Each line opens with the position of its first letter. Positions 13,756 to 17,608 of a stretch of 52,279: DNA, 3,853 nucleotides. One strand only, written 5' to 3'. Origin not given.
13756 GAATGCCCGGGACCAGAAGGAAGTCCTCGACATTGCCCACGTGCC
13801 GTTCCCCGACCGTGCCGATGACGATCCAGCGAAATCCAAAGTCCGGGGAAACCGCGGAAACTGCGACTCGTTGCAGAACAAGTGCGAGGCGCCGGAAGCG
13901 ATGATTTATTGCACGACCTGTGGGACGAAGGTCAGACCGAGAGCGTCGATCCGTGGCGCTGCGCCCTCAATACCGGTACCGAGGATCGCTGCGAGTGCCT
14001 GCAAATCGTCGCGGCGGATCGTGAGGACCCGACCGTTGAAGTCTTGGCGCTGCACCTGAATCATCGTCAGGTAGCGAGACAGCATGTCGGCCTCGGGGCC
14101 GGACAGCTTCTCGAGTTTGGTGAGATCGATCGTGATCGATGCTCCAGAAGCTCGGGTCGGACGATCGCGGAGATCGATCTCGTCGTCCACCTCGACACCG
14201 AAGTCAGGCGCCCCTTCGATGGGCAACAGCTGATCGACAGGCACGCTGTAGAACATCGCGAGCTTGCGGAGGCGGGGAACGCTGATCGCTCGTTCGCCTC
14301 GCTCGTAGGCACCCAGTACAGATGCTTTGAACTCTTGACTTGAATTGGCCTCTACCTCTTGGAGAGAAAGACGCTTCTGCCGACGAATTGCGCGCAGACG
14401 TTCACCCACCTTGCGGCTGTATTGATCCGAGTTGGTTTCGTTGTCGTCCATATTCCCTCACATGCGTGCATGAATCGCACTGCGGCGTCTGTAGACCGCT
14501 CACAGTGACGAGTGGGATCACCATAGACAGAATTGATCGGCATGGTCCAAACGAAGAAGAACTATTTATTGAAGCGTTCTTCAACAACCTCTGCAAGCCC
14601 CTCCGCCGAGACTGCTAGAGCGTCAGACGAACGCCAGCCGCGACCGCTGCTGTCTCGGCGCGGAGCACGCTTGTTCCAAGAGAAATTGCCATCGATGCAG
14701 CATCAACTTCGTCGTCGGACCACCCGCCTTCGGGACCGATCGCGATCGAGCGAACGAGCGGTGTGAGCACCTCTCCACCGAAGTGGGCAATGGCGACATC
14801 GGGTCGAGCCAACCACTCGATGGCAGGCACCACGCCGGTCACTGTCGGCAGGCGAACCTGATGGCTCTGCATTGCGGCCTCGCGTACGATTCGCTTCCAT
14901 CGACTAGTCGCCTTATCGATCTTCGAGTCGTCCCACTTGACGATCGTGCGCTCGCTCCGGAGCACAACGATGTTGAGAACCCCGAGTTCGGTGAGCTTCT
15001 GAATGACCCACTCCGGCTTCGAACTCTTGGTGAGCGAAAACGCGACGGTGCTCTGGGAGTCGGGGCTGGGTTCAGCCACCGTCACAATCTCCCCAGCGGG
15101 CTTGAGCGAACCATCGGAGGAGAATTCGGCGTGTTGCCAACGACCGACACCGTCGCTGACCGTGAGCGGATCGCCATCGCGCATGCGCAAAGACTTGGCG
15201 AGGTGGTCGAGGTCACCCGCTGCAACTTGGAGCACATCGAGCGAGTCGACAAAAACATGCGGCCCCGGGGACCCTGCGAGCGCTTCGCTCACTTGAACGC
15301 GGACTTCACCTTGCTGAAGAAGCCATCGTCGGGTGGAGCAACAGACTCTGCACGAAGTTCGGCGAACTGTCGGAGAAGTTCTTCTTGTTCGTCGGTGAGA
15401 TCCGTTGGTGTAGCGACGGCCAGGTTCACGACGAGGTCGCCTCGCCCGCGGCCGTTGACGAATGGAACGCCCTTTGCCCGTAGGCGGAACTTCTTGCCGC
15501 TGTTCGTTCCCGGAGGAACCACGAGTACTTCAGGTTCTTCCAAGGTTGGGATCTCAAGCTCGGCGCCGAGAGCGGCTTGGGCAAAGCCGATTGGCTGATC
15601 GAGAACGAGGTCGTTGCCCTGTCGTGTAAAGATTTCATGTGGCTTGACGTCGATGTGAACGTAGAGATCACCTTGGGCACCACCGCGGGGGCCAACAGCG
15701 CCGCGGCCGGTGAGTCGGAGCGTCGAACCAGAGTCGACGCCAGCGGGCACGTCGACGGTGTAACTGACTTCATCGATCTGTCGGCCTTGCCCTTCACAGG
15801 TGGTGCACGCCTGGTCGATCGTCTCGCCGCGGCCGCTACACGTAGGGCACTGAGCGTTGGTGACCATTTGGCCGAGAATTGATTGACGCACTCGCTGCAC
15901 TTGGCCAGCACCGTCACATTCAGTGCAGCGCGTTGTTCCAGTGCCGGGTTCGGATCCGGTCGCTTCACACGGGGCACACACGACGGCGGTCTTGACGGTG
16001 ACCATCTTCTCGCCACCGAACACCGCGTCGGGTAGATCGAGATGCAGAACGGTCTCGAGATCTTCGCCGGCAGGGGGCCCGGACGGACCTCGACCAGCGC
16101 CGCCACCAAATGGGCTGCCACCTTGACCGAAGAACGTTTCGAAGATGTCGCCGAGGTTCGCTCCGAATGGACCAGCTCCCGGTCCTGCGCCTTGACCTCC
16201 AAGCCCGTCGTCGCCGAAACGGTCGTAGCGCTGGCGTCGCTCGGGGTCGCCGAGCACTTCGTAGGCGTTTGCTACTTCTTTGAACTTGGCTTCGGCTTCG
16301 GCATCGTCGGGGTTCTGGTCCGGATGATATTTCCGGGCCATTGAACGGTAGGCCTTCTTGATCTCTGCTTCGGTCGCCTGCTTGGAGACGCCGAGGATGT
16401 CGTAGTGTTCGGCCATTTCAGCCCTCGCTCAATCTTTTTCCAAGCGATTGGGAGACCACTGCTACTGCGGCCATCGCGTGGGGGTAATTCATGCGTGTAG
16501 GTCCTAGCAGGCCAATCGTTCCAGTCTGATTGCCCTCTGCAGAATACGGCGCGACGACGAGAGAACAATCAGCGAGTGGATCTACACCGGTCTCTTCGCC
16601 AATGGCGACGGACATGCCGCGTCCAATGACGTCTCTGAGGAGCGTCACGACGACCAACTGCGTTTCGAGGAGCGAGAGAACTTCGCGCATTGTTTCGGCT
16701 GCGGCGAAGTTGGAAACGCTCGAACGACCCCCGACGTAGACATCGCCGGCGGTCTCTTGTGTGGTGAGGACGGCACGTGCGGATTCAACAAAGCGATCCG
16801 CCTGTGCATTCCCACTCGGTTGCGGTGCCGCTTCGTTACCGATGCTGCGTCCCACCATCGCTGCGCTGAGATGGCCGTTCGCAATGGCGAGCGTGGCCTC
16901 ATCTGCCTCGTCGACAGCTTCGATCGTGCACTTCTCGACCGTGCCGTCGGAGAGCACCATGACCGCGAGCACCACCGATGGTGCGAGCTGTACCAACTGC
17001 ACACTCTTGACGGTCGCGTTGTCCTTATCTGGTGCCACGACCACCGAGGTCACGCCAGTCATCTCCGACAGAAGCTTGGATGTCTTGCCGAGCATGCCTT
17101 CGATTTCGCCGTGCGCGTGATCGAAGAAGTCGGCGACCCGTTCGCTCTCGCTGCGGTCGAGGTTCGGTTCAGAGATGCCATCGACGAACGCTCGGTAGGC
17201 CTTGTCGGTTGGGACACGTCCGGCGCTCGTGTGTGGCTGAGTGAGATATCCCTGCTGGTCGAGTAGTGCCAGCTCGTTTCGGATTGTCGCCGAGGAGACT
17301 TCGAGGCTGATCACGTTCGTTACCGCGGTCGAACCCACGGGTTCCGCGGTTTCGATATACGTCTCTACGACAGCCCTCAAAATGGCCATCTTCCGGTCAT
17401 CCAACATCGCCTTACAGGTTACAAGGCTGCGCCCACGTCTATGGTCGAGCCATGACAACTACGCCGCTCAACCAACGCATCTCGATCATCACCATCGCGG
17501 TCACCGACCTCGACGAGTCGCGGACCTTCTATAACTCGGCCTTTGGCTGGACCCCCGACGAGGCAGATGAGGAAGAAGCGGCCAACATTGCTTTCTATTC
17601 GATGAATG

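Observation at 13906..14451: BldD orthologue with intact c-di-GMP signature next to the Tad pilus operon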

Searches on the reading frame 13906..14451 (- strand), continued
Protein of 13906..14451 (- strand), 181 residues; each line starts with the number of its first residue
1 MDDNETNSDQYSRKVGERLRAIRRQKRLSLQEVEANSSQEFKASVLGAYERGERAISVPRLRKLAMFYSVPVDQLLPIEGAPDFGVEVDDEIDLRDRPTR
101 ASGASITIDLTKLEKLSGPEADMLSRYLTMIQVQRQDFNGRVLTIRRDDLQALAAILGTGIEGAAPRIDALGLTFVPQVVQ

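Call 43: search_protein_representatives(protein=window:13906-14451:-)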
Query: 181 residues. Proteins with E-value up to 0.001 (for the whole library): 2082; up to 1e-10: 1015; up to 1e-30: 99. The best 150 are listed.
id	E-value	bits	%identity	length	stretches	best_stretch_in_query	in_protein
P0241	2.2e-60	219.6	80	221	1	11-157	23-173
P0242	5.2e-57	208.7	89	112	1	70-180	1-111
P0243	7.2e-54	198.4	64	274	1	3-175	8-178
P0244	4.5e-50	186.1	61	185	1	7-175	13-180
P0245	8.2e-49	182.0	63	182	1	3-174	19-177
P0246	8.9e-48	178.6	54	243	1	4-174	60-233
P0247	5.4e-47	176.1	68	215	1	3-147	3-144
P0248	1.2e-45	171.7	53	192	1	8-175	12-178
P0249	3.6e-45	170.2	57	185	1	2-175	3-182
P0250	6.0e-45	169.4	56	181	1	1-176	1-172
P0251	9.8e-45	168.7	55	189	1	10-174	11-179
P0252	4.8e-44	166.5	68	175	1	3-125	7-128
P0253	1.1e-43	165.3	54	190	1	8-174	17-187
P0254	1.4e-43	165.0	63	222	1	3-157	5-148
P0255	6.4e-43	162.8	57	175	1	7-170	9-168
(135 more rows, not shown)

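Call 48: predict_structure(alignment_id=A2)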
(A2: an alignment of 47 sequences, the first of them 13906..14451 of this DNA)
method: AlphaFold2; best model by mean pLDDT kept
length: 181 residues; sequences in the alignment: 47
mean_pLDDT: 77.8   pTM: 0.42
mean pLDDT of the five models: 77.8, 77.3, 76.3, 75.1, 75.2
residues with pLDDT >= 90: 44; 70-90: 94; 50-70: 14; < 50: 29
segments of 3 or more residues with pLDDT < 50: 1-6, 79-89, 96-102, 179-181
pLDDT, mean of each block of 10 residues (from residue 1): 50 89 89 92 93 87 88 70 40 48 71 84 91 83 87 89 85 71 36
secondary structure, 60 per line:
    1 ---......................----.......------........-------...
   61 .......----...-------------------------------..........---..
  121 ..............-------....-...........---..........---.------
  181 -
elements in order: H4-25 H30-36 H43-50 H58-67 E106-109 H110-115 H119-134 E142-145 H147-157 H161-170

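Call 51: fold_search(model_id=the predicted structure, library=pdb)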
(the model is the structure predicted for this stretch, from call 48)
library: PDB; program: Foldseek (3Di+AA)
matches with E <= 10: 363; with E <= 0.001: 10
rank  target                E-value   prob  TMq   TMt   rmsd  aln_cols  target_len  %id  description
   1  2ewt                  3.2e-06  1.00  0.38  0.95   0.6        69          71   54  Crystal structure of the DNA-binding domain of BldD (released 2006-06-13)
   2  4ob4_A                4.9e-06  1.00  0.37  0.95   0.7        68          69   54  Structure of the S. venezulae BldD DNA-binding domain (released 2014-11-19)
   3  4ob4_C                5.5e-06  1.00  0.36  0.95   0.7        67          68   55  Structure of the S. venezulae BldD DNA-binding domain (released 2014-11-19)
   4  2mc4_MODEL_1_A        1.9e-04  1.00  0.36  0.67   2.9        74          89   34  The solution structure of the C-terminal domain of BldD from Streptomyces coelicolor (released 2013-12-04)
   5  5tzf_D                2.5e-04  1.00  0.36  0.79   3.0        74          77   32  Structure of the BldD CTD(D116A)-(c-di-GMP)2 intermediate, form 1 (released 2017-04-19)
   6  4oaz_A                2.6e-04  1.00  0.36  0.80   2.4        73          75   34  BldD CTD-c-di-GMP complex (released 2014-11-19)
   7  4oay_D                4.0e-04  1.00  0.36  0.76   1.8        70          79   34  BldD CTD-c-di-GMP complex (released 2014-11-19)
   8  4oaz_R                7.3e-04  1.00  0.36  0.81   2.0        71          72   35  BldD CTD-c-di-GMP complex (released 2014-11-19)
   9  4oay_B                8.6e-04  1.00  0.36  0.80   2.2        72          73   33  BldD CTD-c-di-GMP complex (released 2014-11-19)
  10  5khd_R                8.6e-04  1.00  0.36  0.80   2.1        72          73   35  Structure of 1.75 A BldD C-domain-c-di-GMP complex (released 2016-06-29)
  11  4oay_E                1.1e-03  1.00  0.36  0.78   1.8        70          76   34  BldD CTD-c-di-GMP complex (released 2014-11-19)
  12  5tzf_I                1.2e-03  1.00  0.36  0.77   1.7        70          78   34  Structure of the BldD CTD(D116A)-(c-di-GMP)2 intermediate, form 1 (released 2017-04-19)
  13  4oay_A                1.2e-03  1.00  0.35  0.74   1.8        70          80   34  BldD CTD-c-di-GMP complex (released 2014-11-19)
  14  5khd_A                1.7e-03  1.00  0.36  0.82   2.0        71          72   35  Structure of 1.75 A BldD C-domain-c-di-GMP complex (released 2016-06-29)
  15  5tzg_A                1.8e-03  1.00  0.35  0.78   1.8        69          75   35  Structure of the BldD CTD(D116A)-(c-di-GMP)2, form 2 (released 2017-04-19)
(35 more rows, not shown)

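Call 68: search_protein_families(library=ncbifam, alignment_id=A2, max_evalue=4e-74)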
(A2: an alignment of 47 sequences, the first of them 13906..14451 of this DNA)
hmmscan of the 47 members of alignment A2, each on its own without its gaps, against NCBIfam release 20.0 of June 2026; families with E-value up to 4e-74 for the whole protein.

A. member 1, window:13906-14451:- (181 aa): 0 families

B. families by the number of members that match (of 47 scanned): 1 family
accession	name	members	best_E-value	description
NF050110.1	TransRegBldD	19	1.1e-92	transcriptional regulator BldD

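Call 69: search_protein_families(library=ncbifam, proteins=[P0003, P0086, P0111, P0120, P0028], max_evalue=1e-20)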
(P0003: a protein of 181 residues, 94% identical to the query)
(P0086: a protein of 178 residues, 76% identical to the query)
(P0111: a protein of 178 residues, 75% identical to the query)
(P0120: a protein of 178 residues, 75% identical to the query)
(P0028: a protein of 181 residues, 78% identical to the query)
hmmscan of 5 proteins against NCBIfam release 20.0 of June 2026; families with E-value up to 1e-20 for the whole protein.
P0003 (181 aa): 1 family
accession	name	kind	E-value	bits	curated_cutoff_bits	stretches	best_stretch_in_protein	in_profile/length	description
NF050110.1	TransRegBldD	equivalog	1.3e-41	142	250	1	8-158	2-137/162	transcriptional regulator BldD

P0086 (178 aa): 1 family
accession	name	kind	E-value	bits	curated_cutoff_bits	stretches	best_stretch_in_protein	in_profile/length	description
NF050110.1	TransRegBldD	equivalog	8.1e-43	145.9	250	1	6-160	1-138/162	transcriptional regulator BldD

P0111 (178 aa): 1 family
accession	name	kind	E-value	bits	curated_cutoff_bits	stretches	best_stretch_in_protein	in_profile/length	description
NF050110.1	TransRegBldD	equivalog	5.1e-43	146.6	250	1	6-96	1-90/162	transcriptional regulator BldD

P0120 (178 aa): 1 family
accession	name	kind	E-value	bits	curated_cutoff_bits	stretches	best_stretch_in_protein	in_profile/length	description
NF050110.1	TransRegBldD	equivalog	1.2e-42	145.4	250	1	7-97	2-91/162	transcriptional regulator BldD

P0028 (181 aa): 1 family
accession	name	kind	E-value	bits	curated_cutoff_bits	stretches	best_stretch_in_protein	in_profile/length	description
NF050110.1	TransRegBldD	equivalog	1.2e-40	138.8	250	1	10-172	4-151/162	transcriptional regulator BldD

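Call 72: search_protein_families(library=pfam, proteins=[L072:146-1423:-, L053:2-805:+], max_evalue=0.001)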
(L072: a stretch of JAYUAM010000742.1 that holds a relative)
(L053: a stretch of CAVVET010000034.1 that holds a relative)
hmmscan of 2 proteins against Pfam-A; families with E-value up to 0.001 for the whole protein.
L072:146-1423:- (426 aa): 4 families
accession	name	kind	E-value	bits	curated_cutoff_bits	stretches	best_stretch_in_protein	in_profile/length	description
PF00990.26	GGDEF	-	8.5e-36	123.6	23.8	1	269-419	1-160/161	Diguanylate cyclase, GGDEF domain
PF00989.32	PAS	-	7.8e-06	26.3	22.6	1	48-129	19-91/113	PAS fold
PF08447.18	PAS_3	-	7.9e-06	26.5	25.6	1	53-129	2-70/89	PAS fold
PF08448.16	PAS_4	-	0.00011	22.8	23.1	0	43-88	8-53/110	PAS fold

L053:2-805:+ (268 aa): 1 family
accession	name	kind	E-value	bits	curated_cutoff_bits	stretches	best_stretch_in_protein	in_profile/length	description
PF00563.25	EAL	-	1.5e-74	250.8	31.3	1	6-242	2-236/236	EAL domain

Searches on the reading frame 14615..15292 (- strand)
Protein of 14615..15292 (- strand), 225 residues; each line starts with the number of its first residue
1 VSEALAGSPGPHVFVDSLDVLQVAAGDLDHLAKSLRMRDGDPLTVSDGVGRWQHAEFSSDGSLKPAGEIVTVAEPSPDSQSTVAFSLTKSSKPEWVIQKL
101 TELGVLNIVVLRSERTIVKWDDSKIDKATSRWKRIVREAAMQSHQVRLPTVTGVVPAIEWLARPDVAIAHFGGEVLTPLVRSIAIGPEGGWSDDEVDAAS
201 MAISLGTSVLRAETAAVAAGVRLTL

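Call 10: search_protein_families(library=pfam, proteins=[window:14615-15292:-], max_evalue=0.01)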
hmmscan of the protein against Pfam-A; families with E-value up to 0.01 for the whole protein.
window:14615-15292:- (225 aa): 2 families
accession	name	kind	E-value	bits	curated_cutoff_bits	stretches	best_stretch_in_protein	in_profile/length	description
PF04452.19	Methyltrans_RNA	-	1.3e-34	119.6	23.9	1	78-219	5-160/165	RNA methyltransferase domain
PF20260.4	PUA_4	-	0.00025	21.5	23.9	1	30-58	8-36/48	RNA methyltransferase PUA domain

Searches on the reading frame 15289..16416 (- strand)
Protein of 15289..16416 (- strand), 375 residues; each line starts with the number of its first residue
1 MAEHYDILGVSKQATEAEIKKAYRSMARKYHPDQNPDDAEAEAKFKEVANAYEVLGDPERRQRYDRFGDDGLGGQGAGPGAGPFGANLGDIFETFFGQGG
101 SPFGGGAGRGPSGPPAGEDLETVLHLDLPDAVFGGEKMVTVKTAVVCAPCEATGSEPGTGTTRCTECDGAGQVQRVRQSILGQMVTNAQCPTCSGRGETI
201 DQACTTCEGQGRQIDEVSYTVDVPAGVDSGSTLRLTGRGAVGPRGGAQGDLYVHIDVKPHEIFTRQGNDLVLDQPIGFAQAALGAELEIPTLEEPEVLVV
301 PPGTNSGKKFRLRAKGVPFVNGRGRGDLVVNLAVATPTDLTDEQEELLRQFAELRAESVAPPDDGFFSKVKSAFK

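Call 10: search_protein_families(library=pfam, proteins=[window:15289-16416:-], max_evalue=0.01)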
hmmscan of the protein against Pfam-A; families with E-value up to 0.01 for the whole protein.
window:15289-16416:- (375 aa): 3 families
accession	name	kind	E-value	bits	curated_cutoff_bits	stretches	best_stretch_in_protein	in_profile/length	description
PF01556.23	DnaJ_C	-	2e-43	148.5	26.6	1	121-337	2-152/152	DnaJ C terminal domain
PF00226.36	DnaJ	-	3.1e-28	98.1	27.8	1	3-65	1-63/63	DnaJ domain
PF00684.25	DnaJ_CXXCXGXG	-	3.1e-14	53.4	32.7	1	147-211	1-65/65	DnaJ central domain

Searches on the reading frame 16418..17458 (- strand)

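Call 10: search_protein_families(library=pfam, proteins=[window:16418-17458:-], max_evalue=0.01)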
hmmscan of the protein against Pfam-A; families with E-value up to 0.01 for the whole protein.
window:16418-17458:- (346 aa): 2 families
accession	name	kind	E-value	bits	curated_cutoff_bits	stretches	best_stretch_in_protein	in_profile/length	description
PF01628.27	HrcA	-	1.8e-45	156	22.2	1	121-329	2-215/215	HrcA protein C terminal domain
PF03444.21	HrcA_DNA-bdg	-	0.00019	21.4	21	1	20-90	3-72/79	Winged helix-turn-helix transcription repressor, HrcA DNA-binding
